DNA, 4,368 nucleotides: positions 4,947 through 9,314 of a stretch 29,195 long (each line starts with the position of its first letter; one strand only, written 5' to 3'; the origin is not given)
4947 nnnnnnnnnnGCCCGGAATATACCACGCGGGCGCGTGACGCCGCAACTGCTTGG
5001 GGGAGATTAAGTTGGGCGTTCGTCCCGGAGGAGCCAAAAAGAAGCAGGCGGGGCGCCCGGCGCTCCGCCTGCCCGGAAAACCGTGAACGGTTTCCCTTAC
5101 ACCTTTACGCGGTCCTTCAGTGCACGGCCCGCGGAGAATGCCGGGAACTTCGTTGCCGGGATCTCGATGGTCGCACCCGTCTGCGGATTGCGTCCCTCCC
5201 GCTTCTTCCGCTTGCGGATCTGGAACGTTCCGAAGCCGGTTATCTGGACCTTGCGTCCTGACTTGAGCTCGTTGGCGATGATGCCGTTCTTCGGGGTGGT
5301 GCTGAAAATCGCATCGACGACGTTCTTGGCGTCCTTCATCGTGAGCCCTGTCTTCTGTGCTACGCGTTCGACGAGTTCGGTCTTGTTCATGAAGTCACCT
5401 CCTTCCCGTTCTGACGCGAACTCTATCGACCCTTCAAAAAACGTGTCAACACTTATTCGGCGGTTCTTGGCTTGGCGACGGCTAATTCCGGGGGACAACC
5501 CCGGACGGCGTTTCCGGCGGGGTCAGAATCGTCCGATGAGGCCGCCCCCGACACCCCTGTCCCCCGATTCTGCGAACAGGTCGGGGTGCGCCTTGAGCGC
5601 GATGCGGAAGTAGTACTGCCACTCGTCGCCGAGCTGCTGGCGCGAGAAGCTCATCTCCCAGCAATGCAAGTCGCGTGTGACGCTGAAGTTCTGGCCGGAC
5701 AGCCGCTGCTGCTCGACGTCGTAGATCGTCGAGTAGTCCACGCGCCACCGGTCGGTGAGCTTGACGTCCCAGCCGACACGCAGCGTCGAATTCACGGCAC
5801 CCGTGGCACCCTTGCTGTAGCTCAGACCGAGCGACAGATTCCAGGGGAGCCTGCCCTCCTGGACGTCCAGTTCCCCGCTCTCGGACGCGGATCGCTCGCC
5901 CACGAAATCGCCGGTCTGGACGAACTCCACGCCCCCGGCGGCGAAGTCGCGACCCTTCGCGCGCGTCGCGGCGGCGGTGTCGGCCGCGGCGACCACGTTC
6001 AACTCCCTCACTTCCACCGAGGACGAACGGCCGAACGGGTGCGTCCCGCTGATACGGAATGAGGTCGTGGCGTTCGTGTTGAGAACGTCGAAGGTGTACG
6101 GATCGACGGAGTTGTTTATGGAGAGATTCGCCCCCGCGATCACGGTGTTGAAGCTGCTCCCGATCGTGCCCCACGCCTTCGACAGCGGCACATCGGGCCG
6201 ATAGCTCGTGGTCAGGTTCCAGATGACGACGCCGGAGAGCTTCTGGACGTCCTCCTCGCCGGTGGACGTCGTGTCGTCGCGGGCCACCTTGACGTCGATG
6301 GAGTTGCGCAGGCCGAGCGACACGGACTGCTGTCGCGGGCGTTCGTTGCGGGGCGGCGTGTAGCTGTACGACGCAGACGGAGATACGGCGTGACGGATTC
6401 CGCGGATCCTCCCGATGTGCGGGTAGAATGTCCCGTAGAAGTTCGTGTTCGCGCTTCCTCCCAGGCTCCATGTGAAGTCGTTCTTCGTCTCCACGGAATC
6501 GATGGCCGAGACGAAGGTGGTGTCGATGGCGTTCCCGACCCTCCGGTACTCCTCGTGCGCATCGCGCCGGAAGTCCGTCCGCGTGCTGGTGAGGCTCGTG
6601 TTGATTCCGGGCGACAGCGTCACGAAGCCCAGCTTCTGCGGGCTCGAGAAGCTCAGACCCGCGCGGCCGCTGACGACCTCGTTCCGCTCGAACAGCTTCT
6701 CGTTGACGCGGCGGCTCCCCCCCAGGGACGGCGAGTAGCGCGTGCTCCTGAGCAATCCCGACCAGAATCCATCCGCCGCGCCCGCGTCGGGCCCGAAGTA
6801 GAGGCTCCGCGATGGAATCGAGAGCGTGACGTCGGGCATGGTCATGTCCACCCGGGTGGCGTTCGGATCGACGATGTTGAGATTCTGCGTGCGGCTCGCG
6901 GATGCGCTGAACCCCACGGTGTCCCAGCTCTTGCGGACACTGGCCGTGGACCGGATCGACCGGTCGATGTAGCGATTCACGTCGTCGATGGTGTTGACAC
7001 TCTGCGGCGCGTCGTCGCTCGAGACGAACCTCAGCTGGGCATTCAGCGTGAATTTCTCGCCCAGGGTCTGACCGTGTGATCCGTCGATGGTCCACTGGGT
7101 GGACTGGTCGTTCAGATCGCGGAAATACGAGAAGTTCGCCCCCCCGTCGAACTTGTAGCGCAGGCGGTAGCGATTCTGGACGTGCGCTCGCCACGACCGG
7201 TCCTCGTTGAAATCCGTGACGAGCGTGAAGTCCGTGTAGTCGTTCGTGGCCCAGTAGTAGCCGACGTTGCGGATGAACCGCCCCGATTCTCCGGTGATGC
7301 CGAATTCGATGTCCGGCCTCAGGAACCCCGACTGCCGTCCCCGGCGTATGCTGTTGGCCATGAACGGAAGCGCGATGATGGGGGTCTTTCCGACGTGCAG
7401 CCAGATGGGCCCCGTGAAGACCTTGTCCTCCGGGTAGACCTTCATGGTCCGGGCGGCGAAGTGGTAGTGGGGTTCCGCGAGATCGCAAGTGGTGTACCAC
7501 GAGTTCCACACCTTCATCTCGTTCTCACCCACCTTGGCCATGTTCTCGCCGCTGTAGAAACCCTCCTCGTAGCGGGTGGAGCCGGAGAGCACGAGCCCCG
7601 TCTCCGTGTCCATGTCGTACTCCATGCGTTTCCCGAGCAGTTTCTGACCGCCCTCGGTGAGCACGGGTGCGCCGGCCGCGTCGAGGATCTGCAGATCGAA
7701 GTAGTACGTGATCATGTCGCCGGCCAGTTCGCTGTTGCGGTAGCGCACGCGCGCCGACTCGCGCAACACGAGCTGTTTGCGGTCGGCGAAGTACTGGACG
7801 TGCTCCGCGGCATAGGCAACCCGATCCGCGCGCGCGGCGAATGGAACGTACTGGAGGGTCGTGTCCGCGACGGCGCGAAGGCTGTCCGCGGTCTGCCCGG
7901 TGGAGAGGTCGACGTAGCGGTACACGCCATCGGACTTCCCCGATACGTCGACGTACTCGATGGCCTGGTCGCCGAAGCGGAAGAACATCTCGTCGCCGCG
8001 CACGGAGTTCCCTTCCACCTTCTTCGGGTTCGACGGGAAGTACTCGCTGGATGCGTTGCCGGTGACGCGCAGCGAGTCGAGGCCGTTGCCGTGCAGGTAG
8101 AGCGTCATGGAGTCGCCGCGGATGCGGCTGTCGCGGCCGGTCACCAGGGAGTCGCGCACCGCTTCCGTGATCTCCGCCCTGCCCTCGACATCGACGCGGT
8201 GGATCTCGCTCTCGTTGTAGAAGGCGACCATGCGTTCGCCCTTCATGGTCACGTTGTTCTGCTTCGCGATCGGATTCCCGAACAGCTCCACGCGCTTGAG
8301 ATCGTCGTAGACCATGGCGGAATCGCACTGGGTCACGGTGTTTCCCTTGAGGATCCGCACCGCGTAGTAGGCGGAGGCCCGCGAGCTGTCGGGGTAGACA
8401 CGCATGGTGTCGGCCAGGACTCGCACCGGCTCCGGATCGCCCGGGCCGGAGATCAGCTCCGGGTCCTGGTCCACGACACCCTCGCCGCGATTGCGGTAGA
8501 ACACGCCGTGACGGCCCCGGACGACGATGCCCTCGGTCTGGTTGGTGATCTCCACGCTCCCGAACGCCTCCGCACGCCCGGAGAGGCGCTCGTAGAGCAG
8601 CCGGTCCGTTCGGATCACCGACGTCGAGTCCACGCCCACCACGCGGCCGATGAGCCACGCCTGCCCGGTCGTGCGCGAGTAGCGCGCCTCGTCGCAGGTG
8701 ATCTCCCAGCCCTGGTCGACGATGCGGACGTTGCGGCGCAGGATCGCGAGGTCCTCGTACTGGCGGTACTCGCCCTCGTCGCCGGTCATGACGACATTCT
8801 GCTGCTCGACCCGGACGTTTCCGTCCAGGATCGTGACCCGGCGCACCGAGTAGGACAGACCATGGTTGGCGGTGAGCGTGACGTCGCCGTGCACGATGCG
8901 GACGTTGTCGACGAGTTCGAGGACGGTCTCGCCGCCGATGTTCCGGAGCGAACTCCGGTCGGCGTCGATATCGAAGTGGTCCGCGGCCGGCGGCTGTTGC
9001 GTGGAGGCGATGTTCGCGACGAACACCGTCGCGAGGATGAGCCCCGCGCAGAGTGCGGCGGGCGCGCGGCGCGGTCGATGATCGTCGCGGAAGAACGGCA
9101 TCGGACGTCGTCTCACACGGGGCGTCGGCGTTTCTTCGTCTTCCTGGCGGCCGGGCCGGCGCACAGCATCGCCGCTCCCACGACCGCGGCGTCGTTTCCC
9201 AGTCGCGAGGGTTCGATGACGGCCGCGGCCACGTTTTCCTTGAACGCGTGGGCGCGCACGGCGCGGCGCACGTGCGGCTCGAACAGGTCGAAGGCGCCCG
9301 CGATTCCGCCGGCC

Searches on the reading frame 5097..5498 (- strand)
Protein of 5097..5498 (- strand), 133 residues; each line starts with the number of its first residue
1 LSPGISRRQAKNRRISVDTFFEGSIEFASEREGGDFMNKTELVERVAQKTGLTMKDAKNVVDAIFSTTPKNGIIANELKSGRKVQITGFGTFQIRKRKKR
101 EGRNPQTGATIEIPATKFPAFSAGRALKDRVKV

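Call 67: search_protein_families(library=pfam, proteins=[window:5097-5498:-], max_evalue=0.00001)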
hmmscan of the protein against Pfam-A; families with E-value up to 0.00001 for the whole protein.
window:5097-5498:- (133 aa): 1 family
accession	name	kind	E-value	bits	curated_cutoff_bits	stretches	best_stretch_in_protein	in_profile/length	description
PF00216.26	Bac_DNA_binding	-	1e-30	106.3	22.4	1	37-132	1-90/90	Bacterial DNA-binding protein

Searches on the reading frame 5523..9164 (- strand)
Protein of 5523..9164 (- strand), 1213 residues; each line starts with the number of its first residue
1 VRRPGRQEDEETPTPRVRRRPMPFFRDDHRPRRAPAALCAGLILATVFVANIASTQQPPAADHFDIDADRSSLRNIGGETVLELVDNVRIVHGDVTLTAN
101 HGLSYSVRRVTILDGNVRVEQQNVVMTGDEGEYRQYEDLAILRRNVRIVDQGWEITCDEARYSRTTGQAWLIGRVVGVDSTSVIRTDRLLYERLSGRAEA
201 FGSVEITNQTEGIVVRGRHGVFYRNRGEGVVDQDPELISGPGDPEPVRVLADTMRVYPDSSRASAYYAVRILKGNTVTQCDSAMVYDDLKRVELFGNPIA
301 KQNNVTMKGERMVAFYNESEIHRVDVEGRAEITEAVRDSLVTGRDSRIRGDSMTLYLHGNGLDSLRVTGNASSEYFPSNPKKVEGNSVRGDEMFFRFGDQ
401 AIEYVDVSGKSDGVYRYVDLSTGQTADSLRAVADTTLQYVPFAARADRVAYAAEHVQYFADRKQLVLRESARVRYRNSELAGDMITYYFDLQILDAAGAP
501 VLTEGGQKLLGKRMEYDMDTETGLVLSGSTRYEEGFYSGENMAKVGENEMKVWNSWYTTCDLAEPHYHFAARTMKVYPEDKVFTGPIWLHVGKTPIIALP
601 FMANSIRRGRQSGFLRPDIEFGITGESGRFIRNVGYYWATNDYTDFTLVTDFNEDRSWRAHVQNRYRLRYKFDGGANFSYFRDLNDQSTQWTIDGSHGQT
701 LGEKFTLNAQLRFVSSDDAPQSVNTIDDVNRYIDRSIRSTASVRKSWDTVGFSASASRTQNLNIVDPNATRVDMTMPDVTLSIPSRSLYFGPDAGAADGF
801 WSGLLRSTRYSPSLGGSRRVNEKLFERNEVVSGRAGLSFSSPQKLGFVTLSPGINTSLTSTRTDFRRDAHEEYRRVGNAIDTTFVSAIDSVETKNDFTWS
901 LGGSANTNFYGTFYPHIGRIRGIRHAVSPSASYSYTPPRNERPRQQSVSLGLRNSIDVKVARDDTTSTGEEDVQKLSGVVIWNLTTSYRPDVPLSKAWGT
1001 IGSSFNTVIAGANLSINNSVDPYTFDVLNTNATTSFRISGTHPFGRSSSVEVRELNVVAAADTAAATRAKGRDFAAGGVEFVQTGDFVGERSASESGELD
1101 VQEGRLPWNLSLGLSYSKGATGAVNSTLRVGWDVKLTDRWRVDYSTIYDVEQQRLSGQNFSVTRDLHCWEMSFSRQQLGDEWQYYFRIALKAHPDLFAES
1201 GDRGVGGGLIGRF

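Call 67: search_protein_families(library=pfam, proteins=[window:5523-9164:-], max_evalue=0.00001)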
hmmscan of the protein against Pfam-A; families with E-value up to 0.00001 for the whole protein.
window:5523-9164:- (1213 aa): 3 families
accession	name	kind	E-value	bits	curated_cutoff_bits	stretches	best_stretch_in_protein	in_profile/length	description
PF19838.5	LptD_2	-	8.6e-53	180.1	22.5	1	582-938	1-352/464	LptD protein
PF03968.19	LptD_N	-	1.9e-15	57.5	20.4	0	285-389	8-106/113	LptA/(LptD N-terminal domain) LPS transport protein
PF13100.11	OstA_2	-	2.8e-12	47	21.2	1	80-187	50-158/158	OstA-like protein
